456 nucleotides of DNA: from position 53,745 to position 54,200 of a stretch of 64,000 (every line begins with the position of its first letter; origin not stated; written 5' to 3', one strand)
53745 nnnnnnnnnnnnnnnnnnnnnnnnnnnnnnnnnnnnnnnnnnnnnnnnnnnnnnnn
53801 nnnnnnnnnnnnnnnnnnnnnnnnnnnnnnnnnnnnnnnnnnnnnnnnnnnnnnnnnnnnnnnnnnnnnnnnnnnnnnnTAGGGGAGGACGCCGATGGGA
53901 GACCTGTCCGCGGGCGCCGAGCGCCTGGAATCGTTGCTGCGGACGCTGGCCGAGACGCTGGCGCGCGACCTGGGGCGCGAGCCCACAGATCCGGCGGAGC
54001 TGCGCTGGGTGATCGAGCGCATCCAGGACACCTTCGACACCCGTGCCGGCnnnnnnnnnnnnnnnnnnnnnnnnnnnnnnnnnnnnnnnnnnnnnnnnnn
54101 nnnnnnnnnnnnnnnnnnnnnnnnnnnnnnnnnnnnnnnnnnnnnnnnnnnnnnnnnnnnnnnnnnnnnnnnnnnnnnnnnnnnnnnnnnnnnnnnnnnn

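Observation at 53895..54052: Unlisted 52-codon ORF wedged between leuD and leuB with strong RBS and stop/start overlap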

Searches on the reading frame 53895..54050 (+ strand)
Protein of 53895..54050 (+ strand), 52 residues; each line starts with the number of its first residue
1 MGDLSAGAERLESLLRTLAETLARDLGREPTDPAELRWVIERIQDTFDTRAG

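Call 4: search_protein_families(library=pfam, proteins=[window:53895-54050:+], max_evalue=1)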
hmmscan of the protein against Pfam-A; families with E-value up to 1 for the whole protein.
window:53895-54050:+ (52 aa): 0 families

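Call 6: find_homologous_proteins(query=window:53895-54050:+, max_evalue=10)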
Query seq(52 aa) (52 aa): 4 proteins with E <= 10 among 6 candidates.
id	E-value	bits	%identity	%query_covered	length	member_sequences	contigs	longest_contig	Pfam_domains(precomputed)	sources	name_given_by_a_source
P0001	2.2e-25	104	100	100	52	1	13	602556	-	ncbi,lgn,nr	ncbi:MAG: hypothetical protein QN173_10745 [Armatimonadota bacterium]|nr:hypothetical protein [Armat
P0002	1.4e-20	89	88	100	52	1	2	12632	-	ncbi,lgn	-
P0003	1.8e-19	85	83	100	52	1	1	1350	-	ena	-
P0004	1.3e-17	80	83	100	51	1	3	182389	-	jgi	jgi:hypothetical protein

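Call 7: search_protein_families(library=ncbifam, proteins=[window:53895-54050:+], max_evalue=1)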
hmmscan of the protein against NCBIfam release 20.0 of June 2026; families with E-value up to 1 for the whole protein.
window:53895-54050:+ (52 aa): 0 families

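Call 8: find_encoding_contigs(protein=P0002, flank=4000, max_places=3)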
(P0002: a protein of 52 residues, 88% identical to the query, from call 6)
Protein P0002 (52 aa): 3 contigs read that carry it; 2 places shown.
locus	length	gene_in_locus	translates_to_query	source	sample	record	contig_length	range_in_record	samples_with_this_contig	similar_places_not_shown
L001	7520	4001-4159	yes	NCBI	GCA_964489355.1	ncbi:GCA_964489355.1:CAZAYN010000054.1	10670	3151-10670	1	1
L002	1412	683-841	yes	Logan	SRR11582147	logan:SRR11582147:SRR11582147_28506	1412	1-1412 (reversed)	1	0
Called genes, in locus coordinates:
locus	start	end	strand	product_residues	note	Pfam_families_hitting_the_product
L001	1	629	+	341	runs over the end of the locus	PF02826:2-Hacid_dh_C (weak), PF07991:KARI_N, PF01450:KARI_C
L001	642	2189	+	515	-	PF00682:HMGL-like, PF22617:HCS_D2, PF08502:LeuA_dimer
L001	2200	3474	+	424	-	PF00330:Aconitase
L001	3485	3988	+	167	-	PF00694:Aconitase_C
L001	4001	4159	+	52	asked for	-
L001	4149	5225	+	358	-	PF00180:Iso_dh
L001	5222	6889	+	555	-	PF00920:ILVD_EDD_N, PF24877:ILV_EDD_C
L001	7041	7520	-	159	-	?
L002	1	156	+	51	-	?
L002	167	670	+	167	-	PF00694:Aconitase_C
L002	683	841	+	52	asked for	-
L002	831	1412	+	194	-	?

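Call 9: find_encoding_contigs(protein=P0004, flank=4000, max_places=3)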
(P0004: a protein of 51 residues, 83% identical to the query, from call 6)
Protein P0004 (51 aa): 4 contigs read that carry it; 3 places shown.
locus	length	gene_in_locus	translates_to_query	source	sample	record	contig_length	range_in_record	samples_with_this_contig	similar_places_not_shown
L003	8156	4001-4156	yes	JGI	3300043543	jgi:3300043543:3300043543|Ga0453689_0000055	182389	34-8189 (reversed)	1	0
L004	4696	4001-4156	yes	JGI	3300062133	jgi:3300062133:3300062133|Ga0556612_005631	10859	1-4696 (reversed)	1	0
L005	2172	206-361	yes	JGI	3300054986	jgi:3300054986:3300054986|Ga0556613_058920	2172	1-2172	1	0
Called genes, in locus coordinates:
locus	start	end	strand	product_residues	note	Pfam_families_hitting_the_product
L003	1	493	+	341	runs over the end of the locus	PF02826:2-Hacid_dh_C (weak), PF07991:KARI_N, PF01450:KARI_C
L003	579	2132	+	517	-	PF00682:HMGL-like, PF22617:HCS_D2, PF08502:LeuA_dimer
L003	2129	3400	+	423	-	PF00330:Aconitase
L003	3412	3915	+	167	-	PF00694:Aconitase_C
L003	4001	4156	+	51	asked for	-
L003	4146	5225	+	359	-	PF00180:Iso_dh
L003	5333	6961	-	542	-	PF00118:Cpn60_TCP1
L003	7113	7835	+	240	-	PF05949:DUF881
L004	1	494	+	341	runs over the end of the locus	PF02826:2-Hacid_dh_C (weak), PF07991:KARI_N, PF01450:KARI_C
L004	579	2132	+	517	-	PF00682:HMGL-like, PF22617:HCS_D2, PF08502:LeuA_dimer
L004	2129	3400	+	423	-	PF00330:Aconitase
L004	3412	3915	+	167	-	PF00694:Aconitase_C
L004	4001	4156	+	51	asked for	-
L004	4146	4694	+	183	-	?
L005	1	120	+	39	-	?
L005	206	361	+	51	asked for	-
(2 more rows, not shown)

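Call 10: find_encoding_contigs(protein=P0003, flank=4000, max_places=3)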
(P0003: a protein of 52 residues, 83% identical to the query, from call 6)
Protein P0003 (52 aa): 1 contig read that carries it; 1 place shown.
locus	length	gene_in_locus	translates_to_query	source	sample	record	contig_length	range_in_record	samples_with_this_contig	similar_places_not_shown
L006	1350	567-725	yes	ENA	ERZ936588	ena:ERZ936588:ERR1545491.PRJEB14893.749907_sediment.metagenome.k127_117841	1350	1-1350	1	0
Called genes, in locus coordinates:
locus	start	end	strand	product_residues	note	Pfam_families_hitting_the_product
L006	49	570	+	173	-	PF00694:Aconitase_C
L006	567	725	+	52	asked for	-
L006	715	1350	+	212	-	?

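Call 20: search_protein_representatives(alignment_id=A1)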
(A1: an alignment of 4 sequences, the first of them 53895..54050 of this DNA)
Query: 4 sequences, 52 profile positions. Proteins with E-value up to 0.001 (for the whole library): 3; up to 1e-10: 1; up to 1e-30: 1. The best 3 are listed.
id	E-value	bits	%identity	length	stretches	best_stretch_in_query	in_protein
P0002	2.0e-31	123.9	-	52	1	1-52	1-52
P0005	1.1e-08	51.0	-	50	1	5-52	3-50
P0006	3.3e-04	36.7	-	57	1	7-51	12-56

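Call 22: predict_structure(alignment_id=A1)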
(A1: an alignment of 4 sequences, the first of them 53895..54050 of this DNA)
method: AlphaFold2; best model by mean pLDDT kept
length: 52 residues; sequences in the alignment: 4
mean_pLDDT: 82.8   pTM: 0.56
mean pLDDT of the five models: 82.8, 77.2, 75.0, 74.6, 71.0
residues with pLDDT >= 90: 1; 70-90: 49; 50-70: 2; < 50: 0
segments of 3 or more residues with pLDDT < 50: none
pLDDT, mean of each block of 10 residues (from residue 1): 79 87 86 84 83 60
secondary structure, 60 per line:
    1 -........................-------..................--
elements in order: H2-25 H33-50

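Call 24: find_homologous_proteins(query=A2, max_evalue=10)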
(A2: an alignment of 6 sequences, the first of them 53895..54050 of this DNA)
Query A2 (6 sequences) (52 aa, profile of the alignment): 39 proteins with E <= 10 among 1285 candidates.
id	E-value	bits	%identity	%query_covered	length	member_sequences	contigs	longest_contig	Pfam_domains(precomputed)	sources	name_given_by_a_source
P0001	8.4e-28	114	100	100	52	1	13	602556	-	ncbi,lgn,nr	ncbi:MAG: hypothetical protein QN173_10745 [Armatimonadota bacterium]|nr:hypothetical protein [Armat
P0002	1.5e-27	113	88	100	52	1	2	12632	-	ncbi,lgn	-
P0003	7.7e-27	111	83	100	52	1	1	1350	-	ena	-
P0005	1.1e-24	104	54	92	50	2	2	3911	-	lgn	-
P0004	1.9e-24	103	83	100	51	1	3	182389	-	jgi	jgi:hypothetical protein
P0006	2.6e-24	103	47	87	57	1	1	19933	-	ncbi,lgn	-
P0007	2.0e-21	94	52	92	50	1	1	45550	-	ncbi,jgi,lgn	jgi:hypothetical protein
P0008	7.3e-21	92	53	90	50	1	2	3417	-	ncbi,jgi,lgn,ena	-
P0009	6.6e-19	85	51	90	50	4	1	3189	-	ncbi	-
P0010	1.0e-18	85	52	100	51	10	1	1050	-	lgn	-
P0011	2.0e-18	84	51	90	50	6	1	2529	-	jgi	-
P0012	3.0e-18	83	48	88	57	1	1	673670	-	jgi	-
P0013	3.7e-18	83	51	90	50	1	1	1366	-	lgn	-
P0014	9.8e-18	82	51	90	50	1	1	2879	-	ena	-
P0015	1.2e-17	81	50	92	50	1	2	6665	-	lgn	-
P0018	3.0e-17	80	47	88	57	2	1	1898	-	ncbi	-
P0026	1.6e-15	75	41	88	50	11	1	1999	-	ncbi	-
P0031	4.1e-15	73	52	92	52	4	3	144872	-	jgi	-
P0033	9.7e-15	72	47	90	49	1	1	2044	-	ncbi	-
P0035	7.7e-13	66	40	92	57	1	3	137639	-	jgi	jgi:hypothetical protein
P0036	1.3e-11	62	79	27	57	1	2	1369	-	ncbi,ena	-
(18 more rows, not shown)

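Call 26: find_encoding_contigs(protein=P0007, flank=5000, max_places=2)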
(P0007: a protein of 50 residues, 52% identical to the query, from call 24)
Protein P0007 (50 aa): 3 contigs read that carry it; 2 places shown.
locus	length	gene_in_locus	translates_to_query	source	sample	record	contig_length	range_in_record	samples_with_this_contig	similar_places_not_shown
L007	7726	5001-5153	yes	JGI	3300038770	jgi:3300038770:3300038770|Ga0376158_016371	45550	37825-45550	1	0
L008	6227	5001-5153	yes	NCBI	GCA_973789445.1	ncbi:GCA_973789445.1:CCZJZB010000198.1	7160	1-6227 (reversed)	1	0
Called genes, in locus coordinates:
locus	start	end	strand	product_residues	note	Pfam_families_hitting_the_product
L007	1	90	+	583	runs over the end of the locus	PF02776:TPP_enzyme_N, PF00205:TPP_enzyme_M, PF02775:TPP_enzyme_C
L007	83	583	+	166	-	PF01842:ACT, PF22629:ACT_AHAS_ss, PF13710:ACT_5, PF10369:ALS_ss_C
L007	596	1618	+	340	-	PF02826:2-Hacid_dh_C (weak), PF07991:KARI_N, PF01450:KARI_C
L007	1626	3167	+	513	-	PF00682:HMGL-like, PF22617:HCS_D2, PF08502:LeuA_dimer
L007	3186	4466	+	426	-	PF00330:Aconitase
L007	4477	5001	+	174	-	PF00694:Aconitase_C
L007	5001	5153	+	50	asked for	-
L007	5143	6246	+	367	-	PF00180:Iso_dh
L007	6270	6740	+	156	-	PF00920:ILVD_EDD_N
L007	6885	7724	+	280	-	?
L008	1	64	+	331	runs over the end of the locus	?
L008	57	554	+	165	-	PF01842:ACT, PF22629:ACT_AHAS_ss, PF13710:ACT_5, PF10369:ALS_ss_C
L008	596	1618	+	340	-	PF07991:KARI_N, PF01450:KARI_C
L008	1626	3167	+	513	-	PF00682:HMGL-like, PF22617:HCS_D2, PF08502:LeuA_dimer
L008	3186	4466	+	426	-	PF00330:Aconitase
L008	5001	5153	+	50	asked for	-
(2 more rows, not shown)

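Call 27: find_encoding_contigs(protein=P0012, flank=5000, max_places=2)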
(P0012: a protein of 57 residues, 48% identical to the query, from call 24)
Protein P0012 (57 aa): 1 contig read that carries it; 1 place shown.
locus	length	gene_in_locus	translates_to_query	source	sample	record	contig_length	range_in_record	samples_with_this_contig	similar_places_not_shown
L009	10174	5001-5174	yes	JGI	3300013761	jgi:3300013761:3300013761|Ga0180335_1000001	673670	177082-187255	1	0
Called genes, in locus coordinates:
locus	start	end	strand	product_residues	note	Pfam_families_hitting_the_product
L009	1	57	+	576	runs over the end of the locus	PF02776:TPP_enzyme_N, PF00205:TPP_enzyme_M, PF02775:TPP_enzyme_C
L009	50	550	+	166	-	PF01842:ACT, PF22629:ACT_AHAS_ss, PF13710:ACT_5, PF10369:ALS_ss_C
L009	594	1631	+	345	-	PF00670:AdoHcyase_NAD (weak), PF02826:2-Hacid_dh_C, PF07991:KARI_N, PF01450:KARI_C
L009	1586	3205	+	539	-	PF00682:HMGL-like, PF22617:HCS_D2, PF08502:LeuA_dimer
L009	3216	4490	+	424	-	PF00330:Aconitase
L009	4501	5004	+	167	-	PF00694:Aconitase_C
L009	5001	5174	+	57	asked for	-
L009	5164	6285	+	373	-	PF00180:Iso_dh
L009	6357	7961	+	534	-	PF00920:ILVD_EDD_N, PF24877:ILV_EDD_C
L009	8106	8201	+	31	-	-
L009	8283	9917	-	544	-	PF00118:Cpn60_TCP1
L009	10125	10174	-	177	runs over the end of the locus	PF13365:Trypsin_2 (weak)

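Call 28: find_encoding_contigs(protein=P0031, flank=5000, max_places=2)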
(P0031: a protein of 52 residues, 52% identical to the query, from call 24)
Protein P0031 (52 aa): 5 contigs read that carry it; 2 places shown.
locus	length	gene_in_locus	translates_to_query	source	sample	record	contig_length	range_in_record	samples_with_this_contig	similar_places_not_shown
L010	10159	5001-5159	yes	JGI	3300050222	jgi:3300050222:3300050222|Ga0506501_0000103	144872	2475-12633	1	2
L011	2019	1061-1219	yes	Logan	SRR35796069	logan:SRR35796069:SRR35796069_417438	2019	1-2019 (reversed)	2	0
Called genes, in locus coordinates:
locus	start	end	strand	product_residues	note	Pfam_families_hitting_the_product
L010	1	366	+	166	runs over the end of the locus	PF01842:ACT, PF22629:ACT_AHAS_ss, PF13710:ACT_5, PF10369:ALS_ss_C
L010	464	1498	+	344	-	PF00670:AdoHcyase_NAD (weak), PF02826:2-Hacid_dh_C, PF07991:KARI_N, PF01450:KARI_C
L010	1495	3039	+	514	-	PF00682:HMGL-like, PF22617:HCS_D2, PF08502:LeuA_dimer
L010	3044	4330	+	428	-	PF00330:Aconitase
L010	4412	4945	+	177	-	PF00694:Aconitase_C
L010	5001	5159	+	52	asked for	-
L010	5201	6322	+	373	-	PF00180:Iso_dh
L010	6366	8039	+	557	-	PF00920:ILVD_EDD_N, PF24877:ILV_EDD_C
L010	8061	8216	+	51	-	PF06348:DUF1059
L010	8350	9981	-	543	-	PF00118:Cpn60_TCP1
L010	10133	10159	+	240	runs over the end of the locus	PF05949:DUF881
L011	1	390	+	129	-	?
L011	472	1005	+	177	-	PF00694:Aconitase_C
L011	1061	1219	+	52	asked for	-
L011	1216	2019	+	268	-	?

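Call 29: find_encoding_contigs(protein=P0035, flank=5000, max_places=2)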
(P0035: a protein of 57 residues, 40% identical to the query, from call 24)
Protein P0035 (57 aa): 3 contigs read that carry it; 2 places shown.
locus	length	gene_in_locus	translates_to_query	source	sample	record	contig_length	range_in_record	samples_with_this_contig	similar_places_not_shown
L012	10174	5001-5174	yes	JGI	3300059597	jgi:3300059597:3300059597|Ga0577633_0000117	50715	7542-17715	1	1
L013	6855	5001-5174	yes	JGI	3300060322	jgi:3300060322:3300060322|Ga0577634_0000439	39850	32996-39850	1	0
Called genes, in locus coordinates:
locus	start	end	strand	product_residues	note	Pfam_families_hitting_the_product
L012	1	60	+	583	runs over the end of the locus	PF02776:TPP_enzyme_N, PF00205:TPP_enzyme_M, PF02775:TPP_enzyme_C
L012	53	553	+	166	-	PF01842:ACT, PF22629:ACT_AHAS_ss, PF13710:ACT_5, PF10369:ALS_ss_C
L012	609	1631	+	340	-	PF00670:AdoHcyase_NAD (weak), PF02826:2-Hacid_dh_C, PF07991:KARI_N, PF01450:KARI_C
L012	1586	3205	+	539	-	PF00682:HMGL-like, PF22617:HCS_D2, PF08502:LeuA_dimer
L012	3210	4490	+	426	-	PF00330:Aconitase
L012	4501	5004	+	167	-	PF00694:Aconitase_C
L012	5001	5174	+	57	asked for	-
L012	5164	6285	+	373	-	PF00180:Iso_dh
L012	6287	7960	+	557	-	PF00920:ILVD_EDD_N, PF24877:ILV_EDD_C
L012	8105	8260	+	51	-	PF06348:DUF1059 (weak)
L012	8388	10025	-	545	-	PF00118:Cpn60_TCP1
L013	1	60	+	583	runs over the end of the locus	PF02776:TPP_enzyme_N, PF00205:TPP_enzyme_M, PF02775:TPP_enzyme_C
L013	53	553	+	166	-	PF01842:ACT, PF22629:ACT_AHAS_ss, PF13710:ACT_5, PF10369:ALS_ss_C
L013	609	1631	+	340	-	PF00670:AdoHcyase_NAD (weak), PF02826:2-Hacid_dh_C, PF07991:KARI_N, PF01450:KARI_C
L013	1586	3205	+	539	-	PF00682:HMGL-like, PF22617:HCS_D2, PF08502:LeuA_dimer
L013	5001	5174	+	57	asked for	-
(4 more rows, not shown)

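Call 32: find_related_loci(query=A3, collection=genome_contigs, flank=4000)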
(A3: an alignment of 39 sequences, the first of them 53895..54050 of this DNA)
Query A3 (52 aa) in genome_contigs; peptide patterns used: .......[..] (x = any residue, [..] = any of these).
17 stretches matched a pattern; 8 encode a relative of the query (tblastn E <= 1e-3); 8 distinct loci.
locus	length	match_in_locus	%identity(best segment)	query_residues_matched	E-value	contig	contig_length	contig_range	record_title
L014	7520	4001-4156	88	1-52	4e-26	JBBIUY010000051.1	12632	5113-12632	MAG: Armatimonadota bacterium isolate BR2S70218_bin_64 NODE_2414_length_12632_cov_28.211100, whole genome shotgun sequen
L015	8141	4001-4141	50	5-52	1e-10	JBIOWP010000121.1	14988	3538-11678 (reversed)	MAG: bacterium isolate MAG079 k127_4001658, whole genome shotgun sequence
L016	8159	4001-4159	49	5-51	3e-10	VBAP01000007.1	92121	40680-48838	MAG: Bacillati bacterium ANGP1 isolate NP_8 14_1009_16_40cm_scaffold_1544, whole genome shotgun sequence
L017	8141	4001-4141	51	5-51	4e-10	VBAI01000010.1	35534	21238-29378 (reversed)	MAG: Bacillati bacterium ANGP1 isolate NP_1 14_1009_12_40cm_scaffold_461, whole genome shotgun sequence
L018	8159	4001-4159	45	5-51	1e-8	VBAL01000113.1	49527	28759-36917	MAG: Bacillati bacterium ANGP1 isolate NP_4 14_1009_12_40cm_scaffold_1460, whole genome shotgun sequence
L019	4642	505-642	43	6-51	9e-8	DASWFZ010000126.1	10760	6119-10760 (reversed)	MAG TPA_asm: bacterium isolate SMAG_U2802 k141_1306850, whole genome shotgun sequence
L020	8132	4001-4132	41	5-48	2e-6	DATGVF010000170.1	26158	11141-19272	MAG TPA_asm: bacterium isolate SMAG_U10549 k141_458099, whole genome shotgun sequence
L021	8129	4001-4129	42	6-48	2e-6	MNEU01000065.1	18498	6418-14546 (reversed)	MAG: Armatimonadetes bacterium 13_1_40CM_64_14 13_1_40cm_scaffold_363, whole genome shotgun sequence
